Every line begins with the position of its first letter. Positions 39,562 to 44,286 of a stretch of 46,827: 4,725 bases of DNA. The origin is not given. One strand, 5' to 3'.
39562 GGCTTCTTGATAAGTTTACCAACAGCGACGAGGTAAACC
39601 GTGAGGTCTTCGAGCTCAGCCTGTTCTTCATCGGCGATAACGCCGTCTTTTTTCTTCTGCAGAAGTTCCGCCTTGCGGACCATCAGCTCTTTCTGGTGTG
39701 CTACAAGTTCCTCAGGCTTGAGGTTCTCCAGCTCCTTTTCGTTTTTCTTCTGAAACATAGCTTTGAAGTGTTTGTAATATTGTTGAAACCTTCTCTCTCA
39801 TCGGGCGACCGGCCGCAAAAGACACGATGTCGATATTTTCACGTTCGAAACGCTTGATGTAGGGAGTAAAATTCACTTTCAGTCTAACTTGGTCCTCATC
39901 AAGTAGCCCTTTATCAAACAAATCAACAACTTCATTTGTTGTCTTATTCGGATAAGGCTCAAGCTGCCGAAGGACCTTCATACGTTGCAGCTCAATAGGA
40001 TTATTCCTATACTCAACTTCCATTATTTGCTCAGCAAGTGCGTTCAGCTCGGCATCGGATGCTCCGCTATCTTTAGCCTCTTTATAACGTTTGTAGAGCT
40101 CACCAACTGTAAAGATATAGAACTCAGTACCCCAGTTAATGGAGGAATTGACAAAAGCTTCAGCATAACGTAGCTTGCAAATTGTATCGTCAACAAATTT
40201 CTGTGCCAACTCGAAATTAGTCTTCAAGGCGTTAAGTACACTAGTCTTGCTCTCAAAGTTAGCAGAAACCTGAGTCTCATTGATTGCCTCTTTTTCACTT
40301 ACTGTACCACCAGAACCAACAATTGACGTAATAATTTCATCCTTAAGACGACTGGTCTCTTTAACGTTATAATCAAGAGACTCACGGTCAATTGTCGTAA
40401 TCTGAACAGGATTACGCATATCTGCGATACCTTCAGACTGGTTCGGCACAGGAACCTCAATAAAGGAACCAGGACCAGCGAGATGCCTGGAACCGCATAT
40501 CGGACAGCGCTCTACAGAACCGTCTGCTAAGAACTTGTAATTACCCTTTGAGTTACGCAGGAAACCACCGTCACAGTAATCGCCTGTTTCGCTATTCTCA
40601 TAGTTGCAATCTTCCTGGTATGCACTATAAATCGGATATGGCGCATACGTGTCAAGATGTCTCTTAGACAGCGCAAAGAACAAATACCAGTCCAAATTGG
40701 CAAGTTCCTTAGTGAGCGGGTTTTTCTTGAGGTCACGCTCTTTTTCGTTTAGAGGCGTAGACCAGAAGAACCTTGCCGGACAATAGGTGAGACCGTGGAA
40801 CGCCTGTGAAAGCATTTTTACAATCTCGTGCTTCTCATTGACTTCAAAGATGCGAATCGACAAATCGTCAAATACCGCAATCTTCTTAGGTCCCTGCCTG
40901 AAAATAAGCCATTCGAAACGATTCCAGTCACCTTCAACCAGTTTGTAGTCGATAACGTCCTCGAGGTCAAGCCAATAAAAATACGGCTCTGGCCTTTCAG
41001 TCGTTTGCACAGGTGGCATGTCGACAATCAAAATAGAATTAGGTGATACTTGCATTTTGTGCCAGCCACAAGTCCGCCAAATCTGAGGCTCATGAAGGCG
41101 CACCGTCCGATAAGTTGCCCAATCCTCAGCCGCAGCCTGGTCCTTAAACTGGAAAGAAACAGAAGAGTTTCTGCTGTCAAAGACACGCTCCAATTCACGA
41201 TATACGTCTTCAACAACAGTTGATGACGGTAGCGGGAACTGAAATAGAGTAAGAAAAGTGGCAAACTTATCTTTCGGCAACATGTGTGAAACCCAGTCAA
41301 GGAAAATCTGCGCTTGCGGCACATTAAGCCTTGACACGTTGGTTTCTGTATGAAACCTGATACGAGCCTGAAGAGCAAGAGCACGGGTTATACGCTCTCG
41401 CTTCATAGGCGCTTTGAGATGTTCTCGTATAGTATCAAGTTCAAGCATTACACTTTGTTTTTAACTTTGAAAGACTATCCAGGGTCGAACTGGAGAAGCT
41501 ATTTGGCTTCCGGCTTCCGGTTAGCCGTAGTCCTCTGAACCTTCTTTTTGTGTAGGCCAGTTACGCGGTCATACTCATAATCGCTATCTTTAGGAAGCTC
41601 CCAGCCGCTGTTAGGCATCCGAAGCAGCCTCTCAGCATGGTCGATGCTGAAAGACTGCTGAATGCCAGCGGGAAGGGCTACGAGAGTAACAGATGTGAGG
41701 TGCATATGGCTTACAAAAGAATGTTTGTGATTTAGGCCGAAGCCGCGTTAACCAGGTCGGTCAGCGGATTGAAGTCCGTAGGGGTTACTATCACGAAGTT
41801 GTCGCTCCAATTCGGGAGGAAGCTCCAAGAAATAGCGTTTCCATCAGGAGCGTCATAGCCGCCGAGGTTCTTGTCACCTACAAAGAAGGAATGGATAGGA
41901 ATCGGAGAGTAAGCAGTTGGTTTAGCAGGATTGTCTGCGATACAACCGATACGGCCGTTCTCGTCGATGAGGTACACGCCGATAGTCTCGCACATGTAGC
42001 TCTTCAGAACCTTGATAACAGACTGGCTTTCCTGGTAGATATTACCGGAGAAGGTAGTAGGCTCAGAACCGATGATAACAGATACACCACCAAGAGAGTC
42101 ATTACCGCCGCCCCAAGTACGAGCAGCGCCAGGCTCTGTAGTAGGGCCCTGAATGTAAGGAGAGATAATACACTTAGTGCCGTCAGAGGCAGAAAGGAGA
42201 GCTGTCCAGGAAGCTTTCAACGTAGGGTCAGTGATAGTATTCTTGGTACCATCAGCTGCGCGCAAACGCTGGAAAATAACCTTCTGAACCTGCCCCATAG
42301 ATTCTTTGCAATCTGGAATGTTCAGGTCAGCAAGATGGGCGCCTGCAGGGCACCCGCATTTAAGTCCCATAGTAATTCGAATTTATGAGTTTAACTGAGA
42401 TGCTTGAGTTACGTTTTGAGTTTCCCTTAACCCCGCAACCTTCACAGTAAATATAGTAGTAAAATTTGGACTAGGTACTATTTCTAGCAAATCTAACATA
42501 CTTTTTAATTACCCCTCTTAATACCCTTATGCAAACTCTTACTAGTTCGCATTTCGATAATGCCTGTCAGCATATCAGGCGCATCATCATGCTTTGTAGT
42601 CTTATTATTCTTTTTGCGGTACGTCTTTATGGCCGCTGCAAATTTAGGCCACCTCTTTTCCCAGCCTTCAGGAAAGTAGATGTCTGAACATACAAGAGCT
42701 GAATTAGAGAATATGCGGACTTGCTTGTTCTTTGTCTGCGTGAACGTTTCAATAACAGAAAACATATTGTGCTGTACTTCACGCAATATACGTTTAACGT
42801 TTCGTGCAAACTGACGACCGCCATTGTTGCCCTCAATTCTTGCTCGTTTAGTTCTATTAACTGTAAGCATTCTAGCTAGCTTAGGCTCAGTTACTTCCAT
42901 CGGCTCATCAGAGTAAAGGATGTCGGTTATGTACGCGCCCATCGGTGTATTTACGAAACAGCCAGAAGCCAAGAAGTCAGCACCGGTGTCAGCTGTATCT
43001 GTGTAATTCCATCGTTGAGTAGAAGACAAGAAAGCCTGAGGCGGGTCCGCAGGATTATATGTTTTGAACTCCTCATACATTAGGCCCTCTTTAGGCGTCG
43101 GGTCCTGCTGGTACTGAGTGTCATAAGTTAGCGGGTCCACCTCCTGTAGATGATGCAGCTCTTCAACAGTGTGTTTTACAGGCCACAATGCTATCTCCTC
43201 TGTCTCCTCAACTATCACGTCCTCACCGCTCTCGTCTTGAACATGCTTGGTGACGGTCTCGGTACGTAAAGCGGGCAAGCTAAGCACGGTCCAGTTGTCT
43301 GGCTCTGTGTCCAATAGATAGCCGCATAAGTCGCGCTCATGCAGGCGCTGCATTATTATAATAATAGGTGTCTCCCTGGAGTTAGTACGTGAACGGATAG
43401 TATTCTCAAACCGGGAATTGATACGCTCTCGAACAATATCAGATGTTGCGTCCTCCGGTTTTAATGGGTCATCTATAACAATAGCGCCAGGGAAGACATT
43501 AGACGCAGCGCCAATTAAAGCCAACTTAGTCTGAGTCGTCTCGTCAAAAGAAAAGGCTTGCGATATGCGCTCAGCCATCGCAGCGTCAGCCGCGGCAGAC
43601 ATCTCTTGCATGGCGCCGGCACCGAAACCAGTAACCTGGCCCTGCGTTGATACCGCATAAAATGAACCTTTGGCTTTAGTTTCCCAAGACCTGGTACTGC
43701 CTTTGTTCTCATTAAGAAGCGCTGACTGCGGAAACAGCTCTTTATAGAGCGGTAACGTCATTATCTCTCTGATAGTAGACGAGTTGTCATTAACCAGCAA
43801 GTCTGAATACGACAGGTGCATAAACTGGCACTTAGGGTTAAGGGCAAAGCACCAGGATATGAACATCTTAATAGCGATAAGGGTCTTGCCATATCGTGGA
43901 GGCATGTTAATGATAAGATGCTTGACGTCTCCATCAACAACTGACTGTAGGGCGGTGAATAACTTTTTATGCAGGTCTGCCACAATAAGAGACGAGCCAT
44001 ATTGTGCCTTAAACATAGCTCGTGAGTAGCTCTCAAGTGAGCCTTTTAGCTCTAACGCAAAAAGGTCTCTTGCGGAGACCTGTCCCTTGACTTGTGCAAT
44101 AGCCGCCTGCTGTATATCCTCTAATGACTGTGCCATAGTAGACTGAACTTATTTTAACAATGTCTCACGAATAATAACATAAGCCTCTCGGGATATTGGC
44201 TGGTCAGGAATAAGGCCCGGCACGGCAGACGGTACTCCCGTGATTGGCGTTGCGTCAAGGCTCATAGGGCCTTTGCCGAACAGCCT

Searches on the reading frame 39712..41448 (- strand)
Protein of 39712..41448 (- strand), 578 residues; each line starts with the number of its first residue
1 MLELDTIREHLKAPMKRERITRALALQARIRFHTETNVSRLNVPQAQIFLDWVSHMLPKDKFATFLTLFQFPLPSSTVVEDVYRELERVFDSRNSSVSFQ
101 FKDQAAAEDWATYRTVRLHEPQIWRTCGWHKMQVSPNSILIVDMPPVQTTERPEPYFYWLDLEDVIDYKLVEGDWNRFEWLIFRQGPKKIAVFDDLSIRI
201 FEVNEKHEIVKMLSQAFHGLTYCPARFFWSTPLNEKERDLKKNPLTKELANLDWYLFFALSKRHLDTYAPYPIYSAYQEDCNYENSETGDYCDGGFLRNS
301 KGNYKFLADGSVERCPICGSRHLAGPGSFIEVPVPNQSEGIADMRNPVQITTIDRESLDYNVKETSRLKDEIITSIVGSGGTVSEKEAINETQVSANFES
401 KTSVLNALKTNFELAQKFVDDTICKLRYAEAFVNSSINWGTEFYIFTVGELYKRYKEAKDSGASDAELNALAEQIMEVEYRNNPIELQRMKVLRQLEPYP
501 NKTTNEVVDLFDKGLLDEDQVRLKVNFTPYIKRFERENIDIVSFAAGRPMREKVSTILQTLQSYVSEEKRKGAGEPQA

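Call 12: search_protein_families(library=phrogs, proteins=[window:39712-41448:-], max_evalue=0.00001)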
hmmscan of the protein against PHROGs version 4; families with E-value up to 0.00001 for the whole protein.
window:39712-41448:- (578 aa): 1 family
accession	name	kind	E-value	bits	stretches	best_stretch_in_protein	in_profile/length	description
phrog_7376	-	head and packaging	1.3e-189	632.5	1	2-571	3-570/576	portal protein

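Call 13: search_dna_similar(query=window:39712-41448:-, collection=phages, mode=protein, max_rows=30, max_evalue=1e-10)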
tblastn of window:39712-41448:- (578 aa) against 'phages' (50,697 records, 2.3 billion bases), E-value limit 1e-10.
Records with a match: 75; places in all: 75; records where one place covers at least 80% of the query: 75.
Best place of each record, by identity: 60-80% 6; <60% 69.
By first word of the organism name: Flavobacterium 32; Bacteroides 31; Parabacteroides 5; Croceibacter 4; Elizabethkingia 1; Alistipes 1; Bacteriophage 1.
By host as written in the record: Flavobacterium psychrophilum 950106-1/1 13; Flavobacterium psychrophilum FPS-F15 6; Bacteroides fragilis 5; Croceibacter atlanticus HTCC2559 4; Bacteroides fragilis DA503 3; Bacteroides fragilis DA486 3; Bacteroides fragilis CSC10 3; Flavobacterium psychrophilum 020612-2/1 3; and 28 more.
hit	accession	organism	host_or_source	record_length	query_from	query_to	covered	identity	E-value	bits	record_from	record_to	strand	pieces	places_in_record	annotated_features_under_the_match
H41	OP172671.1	Bacteroides phage BF503P2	Bacteroides fragilis DA503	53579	2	574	99%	62.4%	0e+0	769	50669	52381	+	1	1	hypothetical protein (x2)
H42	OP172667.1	Bacteroides phage BF486P2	Bacteroides fragilis DA486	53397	2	574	99%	62.4%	0e+0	768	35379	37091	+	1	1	hypothetical protein (x2)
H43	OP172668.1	Bacteroides phage BF486P3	Bacteroides fragilis DA486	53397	2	574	99%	62.4%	0e+0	768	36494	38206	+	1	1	hypothetical protein (x2)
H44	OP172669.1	Bacteroides phage BF494P1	Bacteroides fragilis DA494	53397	2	574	99%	62.4%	0e+0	768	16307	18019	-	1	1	hypothetical protein (x2)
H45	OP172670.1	Bacteroides phage BF503P1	Bacteroides fragilis DA503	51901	2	574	99%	62.4%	0e+0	768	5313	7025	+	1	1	hypothetical protein (x3)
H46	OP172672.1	Bacteroides phage BF503P4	Bacteroides fragilis DA503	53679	2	574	99%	62.2%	0e+0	768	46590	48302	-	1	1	hypothetical protein (x2)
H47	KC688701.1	Croceibacter phage P2559Y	Croceibacter atlanticus HTCC2559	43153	2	569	98%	48.2%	0e+0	589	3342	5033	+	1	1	putative phage capsid protein | hypothetical protein (x2)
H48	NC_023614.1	Croceibacter phage P2559Y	Croceibacter atlanticus HTCC2559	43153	2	569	98%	48.2%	0e+0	589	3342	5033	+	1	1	portal protein | hypothetical protein (x2)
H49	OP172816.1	Parabacteroides phage PD691P3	Parabacteroides distasonis DA691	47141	1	564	98%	47.7%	0e+0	577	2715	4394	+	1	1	hypothetical protein (x2)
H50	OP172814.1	Parabacteroides phage PD482P1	Parabacteroides distasonis DA482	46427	1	564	98%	47.7%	0e+0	576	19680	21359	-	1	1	hypothetical protein (x2)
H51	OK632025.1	Elizabethkingia phage TCUEAP2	Elizabethkingia anophelis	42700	2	572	99%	47.0%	6e-178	563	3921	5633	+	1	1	major protein 3 | hypothetical protein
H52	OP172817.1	Parabacteroides phage PD691P4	Parabacteroides distasonis DA691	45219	1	574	99%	46.7%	0e+0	575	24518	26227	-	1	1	hypothetical protein (x2)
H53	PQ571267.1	Bacteroides phage BKO1-3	Bacteroides koreensis HM3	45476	2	571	99%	47.0%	0e+0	575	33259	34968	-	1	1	portal protein | hypothetical protein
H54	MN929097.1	Parabacteroides phage PDS1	Parabacteroides distasonis APCS2/PD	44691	2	570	98%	47.0%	0e+0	575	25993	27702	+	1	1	portal protein | inner membrane protein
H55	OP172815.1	Parabacteroides phage PD491P1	Parabacteroides distasonis DA491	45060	2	570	98%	47.0%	0e+0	575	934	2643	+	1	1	hypothetical protein (x2)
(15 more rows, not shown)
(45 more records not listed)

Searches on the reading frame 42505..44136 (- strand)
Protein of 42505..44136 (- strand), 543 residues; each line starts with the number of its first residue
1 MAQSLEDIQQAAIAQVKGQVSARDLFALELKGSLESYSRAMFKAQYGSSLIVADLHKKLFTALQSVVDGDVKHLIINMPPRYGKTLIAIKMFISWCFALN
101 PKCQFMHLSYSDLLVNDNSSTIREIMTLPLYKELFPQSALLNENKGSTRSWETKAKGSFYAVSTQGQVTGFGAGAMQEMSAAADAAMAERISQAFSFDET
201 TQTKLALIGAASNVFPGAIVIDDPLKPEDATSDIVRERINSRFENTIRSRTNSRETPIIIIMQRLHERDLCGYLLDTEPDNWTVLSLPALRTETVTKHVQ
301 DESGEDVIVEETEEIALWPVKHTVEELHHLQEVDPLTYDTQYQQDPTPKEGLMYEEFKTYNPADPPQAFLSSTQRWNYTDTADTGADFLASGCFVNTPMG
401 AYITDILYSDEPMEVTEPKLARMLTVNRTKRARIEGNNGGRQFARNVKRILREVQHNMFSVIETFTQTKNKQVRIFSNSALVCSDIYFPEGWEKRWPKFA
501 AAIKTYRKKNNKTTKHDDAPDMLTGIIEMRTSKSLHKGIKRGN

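Call 12: search_protein_families(library=phrogs, proteins=[window:42505-44136:-], max_evalue=0.00001)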
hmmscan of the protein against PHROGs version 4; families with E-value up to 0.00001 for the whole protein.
window:42505-44136:- (543 aa): 4 families
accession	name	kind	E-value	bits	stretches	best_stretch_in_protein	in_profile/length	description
phrog_38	-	head and packaging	4.6e-90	304.3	2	217-533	404-706/760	terminase large subunit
phrog_4758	-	head and packaging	1.4e-58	199.1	1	33-294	19-240/243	terminase large subunit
phrog_30251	-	head and packaging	1.7e-55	189.7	2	217-537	164-468/799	terminase large subunit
phrog_5573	-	head and packaging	1.5e-23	84.5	1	280-540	10-244/250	terminase large subunit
